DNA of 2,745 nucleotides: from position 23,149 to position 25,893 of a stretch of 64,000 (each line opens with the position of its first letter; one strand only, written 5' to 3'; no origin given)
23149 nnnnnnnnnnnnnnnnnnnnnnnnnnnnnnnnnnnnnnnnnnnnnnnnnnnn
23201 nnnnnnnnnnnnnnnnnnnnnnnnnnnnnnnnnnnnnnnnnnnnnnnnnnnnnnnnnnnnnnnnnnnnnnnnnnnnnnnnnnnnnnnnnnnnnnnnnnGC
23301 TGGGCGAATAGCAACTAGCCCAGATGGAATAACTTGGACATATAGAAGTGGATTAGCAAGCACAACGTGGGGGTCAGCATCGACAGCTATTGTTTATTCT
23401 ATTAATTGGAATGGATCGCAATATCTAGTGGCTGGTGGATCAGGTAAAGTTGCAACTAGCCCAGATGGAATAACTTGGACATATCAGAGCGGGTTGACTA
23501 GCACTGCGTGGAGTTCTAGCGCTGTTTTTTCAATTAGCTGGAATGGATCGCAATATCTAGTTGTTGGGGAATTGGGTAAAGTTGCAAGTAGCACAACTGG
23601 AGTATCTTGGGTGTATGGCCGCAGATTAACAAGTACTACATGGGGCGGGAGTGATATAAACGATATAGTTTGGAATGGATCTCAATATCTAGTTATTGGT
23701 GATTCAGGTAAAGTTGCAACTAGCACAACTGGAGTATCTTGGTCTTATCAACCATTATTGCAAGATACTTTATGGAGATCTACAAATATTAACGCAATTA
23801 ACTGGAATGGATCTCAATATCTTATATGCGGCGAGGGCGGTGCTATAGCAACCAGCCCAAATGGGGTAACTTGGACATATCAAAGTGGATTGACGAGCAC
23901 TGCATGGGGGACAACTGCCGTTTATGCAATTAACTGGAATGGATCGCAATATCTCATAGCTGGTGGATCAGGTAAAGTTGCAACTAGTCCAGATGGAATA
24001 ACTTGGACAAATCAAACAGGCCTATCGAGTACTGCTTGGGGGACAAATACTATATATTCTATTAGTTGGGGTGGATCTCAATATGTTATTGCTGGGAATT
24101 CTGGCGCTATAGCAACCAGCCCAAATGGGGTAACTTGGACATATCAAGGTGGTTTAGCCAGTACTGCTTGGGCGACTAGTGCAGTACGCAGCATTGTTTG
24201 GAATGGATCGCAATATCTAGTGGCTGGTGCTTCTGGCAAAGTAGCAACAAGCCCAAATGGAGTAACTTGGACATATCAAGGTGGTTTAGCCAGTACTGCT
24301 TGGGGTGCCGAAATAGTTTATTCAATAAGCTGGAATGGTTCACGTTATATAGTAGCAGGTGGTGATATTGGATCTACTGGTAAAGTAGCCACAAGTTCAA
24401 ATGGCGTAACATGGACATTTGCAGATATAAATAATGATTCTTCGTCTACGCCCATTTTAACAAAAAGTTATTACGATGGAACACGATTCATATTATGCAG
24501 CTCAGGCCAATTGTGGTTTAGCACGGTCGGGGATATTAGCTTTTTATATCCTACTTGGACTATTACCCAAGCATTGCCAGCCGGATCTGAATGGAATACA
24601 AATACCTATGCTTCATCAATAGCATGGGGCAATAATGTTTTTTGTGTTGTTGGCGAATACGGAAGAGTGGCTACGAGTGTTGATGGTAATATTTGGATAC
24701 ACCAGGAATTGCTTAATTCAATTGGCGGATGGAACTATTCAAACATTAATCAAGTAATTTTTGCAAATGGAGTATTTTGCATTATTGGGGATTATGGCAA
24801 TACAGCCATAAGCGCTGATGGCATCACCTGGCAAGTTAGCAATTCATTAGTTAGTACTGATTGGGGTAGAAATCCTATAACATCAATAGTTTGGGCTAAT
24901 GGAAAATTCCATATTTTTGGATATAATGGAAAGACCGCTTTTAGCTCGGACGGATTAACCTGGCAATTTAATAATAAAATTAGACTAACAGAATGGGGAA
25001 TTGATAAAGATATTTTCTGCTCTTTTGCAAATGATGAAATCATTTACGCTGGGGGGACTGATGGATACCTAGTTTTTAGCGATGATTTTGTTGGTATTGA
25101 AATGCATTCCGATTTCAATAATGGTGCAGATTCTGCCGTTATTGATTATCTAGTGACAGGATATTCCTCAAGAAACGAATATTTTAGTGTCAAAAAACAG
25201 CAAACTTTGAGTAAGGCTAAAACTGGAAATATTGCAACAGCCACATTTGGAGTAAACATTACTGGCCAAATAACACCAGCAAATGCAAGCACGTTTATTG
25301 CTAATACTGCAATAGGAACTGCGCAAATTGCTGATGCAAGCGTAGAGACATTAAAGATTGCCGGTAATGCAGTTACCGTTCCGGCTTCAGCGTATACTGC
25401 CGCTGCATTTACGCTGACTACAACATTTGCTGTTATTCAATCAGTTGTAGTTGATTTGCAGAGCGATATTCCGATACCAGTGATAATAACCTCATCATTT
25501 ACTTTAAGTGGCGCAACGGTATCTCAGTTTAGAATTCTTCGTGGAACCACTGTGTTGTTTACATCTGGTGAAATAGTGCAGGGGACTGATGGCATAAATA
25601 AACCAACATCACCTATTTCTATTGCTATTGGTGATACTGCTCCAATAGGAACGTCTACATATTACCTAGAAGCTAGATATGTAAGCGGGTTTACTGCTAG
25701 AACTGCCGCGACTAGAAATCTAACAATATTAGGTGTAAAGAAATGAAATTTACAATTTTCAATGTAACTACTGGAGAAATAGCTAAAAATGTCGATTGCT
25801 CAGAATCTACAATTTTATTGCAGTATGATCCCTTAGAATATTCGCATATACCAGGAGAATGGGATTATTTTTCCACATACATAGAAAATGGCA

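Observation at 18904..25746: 2,280-aa fibre made of ~30+ Asp-box (BNR) repeats with long near-identical DNA repeats inside the gene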

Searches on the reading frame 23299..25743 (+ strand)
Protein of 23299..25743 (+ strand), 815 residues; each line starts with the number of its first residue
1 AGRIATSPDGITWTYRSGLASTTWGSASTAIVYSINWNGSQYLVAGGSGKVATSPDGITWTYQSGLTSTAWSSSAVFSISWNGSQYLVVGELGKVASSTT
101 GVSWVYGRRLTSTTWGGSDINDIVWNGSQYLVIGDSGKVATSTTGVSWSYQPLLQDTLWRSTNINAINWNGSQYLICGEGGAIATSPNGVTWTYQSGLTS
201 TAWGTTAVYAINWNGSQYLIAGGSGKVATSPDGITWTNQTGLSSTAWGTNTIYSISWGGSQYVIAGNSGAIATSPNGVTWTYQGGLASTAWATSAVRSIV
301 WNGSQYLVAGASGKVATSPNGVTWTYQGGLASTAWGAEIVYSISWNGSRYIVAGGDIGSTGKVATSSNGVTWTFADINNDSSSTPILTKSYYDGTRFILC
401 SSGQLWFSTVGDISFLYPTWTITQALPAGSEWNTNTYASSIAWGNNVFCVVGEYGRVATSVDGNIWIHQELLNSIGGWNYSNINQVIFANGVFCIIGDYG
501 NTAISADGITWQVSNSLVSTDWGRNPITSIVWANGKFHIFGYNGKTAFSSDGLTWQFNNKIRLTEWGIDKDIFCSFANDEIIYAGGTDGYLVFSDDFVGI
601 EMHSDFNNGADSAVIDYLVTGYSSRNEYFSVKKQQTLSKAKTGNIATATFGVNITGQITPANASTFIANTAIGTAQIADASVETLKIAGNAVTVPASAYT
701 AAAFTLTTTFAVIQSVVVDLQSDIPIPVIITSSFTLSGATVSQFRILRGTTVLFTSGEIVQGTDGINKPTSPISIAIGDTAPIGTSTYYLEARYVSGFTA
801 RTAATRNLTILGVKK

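Call 90: predict_structure(alignment_id=A3)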
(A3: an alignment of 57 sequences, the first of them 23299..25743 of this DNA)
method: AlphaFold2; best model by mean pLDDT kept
length: 815 residues; sequences in the alignment: 57
mean_pLDDT: 74.4   pTM: 0.58
mean pLDDT of the five models: 74.4, 74.2, 73.9, 72.8, 69.5
residues with pLDDT >= 90: 311; 70-90: 228; 50-70: 98; < 50: 178
segments of 3 or more residues with pLDDT < 50: 571-643, 653-655, 666-710, 719-733, 760-774, 798-808, 810-815
pLDDT, mean of each block of 10 residues (from residue 1): 84 84 79 95 96 96 94 95 98 96 90 93 98 98 95 94 97 97 97 95 95 98 95 96 83 93 89 95 67 70 87 85 80 84 88 82 90 76 66 81 77 59 65 83 92 92 88 81 93 94 95 92 87 90 88 90 60 37 28 27 26 36 33 30 54 53 52 36 34 31 35 55 43 50 70 63 39 50 65 57 43 39
secondary structure, 60 per line:
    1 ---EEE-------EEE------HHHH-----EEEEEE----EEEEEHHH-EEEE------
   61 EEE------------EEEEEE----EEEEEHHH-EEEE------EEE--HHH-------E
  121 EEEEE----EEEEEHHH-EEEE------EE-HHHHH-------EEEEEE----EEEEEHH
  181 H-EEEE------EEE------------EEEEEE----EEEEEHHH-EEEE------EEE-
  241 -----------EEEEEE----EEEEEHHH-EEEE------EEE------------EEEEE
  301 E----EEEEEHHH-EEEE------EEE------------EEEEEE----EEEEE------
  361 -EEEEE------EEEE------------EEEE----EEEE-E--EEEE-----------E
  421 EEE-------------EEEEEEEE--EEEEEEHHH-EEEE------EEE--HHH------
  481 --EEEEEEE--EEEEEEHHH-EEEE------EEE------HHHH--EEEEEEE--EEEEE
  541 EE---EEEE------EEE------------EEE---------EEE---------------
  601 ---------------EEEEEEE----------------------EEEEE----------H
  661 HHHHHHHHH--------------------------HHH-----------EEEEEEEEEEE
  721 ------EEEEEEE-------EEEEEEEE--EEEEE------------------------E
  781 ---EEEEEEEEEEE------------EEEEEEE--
elements in order (helices of 4 or more, strands of 3 or more residues): E4-6 E14-16 H23-26 E32-37 E42-46 E51-54 E61-63 E76-81 E86-90 E95-98 E105-107 E120-125 E130-134 E139-142 H152-156 E164-169 E174-178 E183-186 E193-195 E208-213 E218-222 E227-230 E237-239 E252-257 E262-266 E271-274 E281-283 E296-301 E306-310 E315-318 E325-327 E340-345 E350-354 E362-366 E373-376 E389-392 E397-400 E405-408 E420-423 E437-444 E447-452 E457-460 E467-469 E483-489 E492-497 E502-505 E512-514 H521-524 E527-533 E536-542 E546-549 E556-558 E571-573 E583-585 E616-622 E645-649 H660-669 E710-720 E727-733 E741-748 E751-755 E784-794 E807-813

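Call 107: search_protein_families(library=pfam, alignment_id=A3, max_evalue=0.01)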
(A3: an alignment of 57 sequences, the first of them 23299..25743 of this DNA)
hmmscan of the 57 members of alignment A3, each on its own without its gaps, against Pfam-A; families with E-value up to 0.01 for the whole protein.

A. member 1, window:23299-25743:+ (815 aa): 1 family
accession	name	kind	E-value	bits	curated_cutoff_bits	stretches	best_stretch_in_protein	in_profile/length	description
PF22650.2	At5g48480-like_C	-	0.008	16.9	27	0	309-326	33-49/50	Glyoxalase At5g48480-like C-terminal domain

B. families by the number of members that match (of 57 scanned): 23 families
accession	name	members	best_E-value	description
PF19755.4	DUF6242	43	3.7e-16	Domain of unknown function (DUF6242)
PF00041.27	fn3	4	2.8e-06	Fibronectin type III domain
PF02839.19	CBM_5_12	3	0.0001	Carbohydrate-binding module family 5/12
PF09327.17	Phage_Tail_Tip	2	4.1e-21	Bacteriophage tail tip fiber protein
PF19912.4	DUF6385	2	7.3e-05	Domain of unknown function (DUF6385)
PF15999.10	DUF4774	2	0.0001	Domain of unknown function (DUF4774)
PF24058.1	DUF7359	1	2.5e-43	Domain of unknown function (DUF7359)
PF14870.12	PSII_BNR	1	0.00011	Photosynthesis system II assembly factor YCF48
PF18370.7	RGI_lyase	1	0.00018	Rhamnogalacturonan I lyases beta-sheet domain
PF01344.31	Kelch_1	1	0.002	Kelch motif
PF25523.1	Ig_RIMBP2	1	0.003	RIMBP2-like, immunoglobulin-like domain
PF00696.33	AA_kinase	1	0.0031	Amino acid kinase family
PF17203.10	sCache_3_2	1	0.0031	Single cache domain 3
PF17292.8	POB3_N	1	0.004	POB3-like N-terminal PH domain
PF15902.12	Sortilin-Vps10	1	0.0044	Sortilin, neurotensin receptor 3,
PF13088.12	BNR_2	1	0.0046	BNR repeat-like domain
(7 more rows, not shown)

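Call 110: fold_search(model_id=the predicted structure, library=viral)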
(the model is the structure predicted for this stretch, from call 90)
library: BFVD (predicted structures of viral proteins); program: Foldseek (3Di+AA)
matches with E <= 10: 399; with E <= 0.001: 60
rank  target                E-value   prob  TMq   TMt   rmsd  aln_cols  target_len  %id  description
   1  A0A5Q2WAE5            3.6e-24  1.00  0.33  0.36  16.5       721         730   17  (no name in the UniProt tables at hand)
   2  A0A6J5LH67            8.4e-21  1.00  0.33  0.42   8.1       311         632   32  Uncharacterized protein [uncultured Caudovirales phage]
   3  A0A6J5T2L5            5.1e-20  1.00  0.32  0.58  10.7       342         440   34  Uncharacterized protein [uncultured Caudovirales phage]
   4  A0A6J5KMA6            9.5e-19  1.00  0.19  0.20  26.4       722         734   17  Uncharacterized protein [uncultured Caudovirales phage]
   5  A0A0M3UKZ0            1.1e-18  1.00  0.24  0.20  18.9       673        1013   19  Tail fiber protein [Caulobacter phage Percy]
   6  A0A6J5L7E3            1.2e-18  1.00  0.25  0.28  17.4       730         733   15  DUF6242 domain-containing protein [uncultured Caudovirales phage]
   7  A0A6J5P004            1.2e-17  1.00  0.27  0.26  23.7       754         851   16  Uncharacterized protein [uncultured Caudovirales phage]
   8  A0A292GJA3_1          6.0e-17  1.00  0.27  0.16  25.8       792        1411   14  (no name in the UniProt tables at hand)
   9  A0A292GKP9            4.0e-14  1.00  0.24  0.16  38.7      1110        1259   11  (no name in the UniProt tables at hand)
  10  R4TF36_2              2.1e-13  1.00  0.17  0.16  26.4       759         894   15  (no name in the UniProt tables at hand)
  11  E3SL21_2              9.8e-13  1.00  0.27  0.15  25.2       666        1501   13  Baseplate wedge initiator [Synechococcus phage S-SSM7]
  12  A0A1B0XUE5            1.1e-12  1.00  0.16  0.30  23.7       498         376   17  (no name in the UniProt tables at hand)
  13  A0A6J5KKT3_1          1.5e-12  1.00  0.21  0.23  14.8       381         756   20  Intramolecular chaperone auto-processing domain containing protein [uncultured Caudovirales phage]
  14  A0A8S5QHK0            4.3e-12  1.00  0.28  0.60   6.1       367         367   17  Uncharacterized protein (Fragment) [Siphoviridae sp. ctXmm2]
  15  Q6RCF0                1.2e-11  1.00  0.33  0.56  27.5       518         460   17  Outer capsid protein [Vibrio phage VP2]
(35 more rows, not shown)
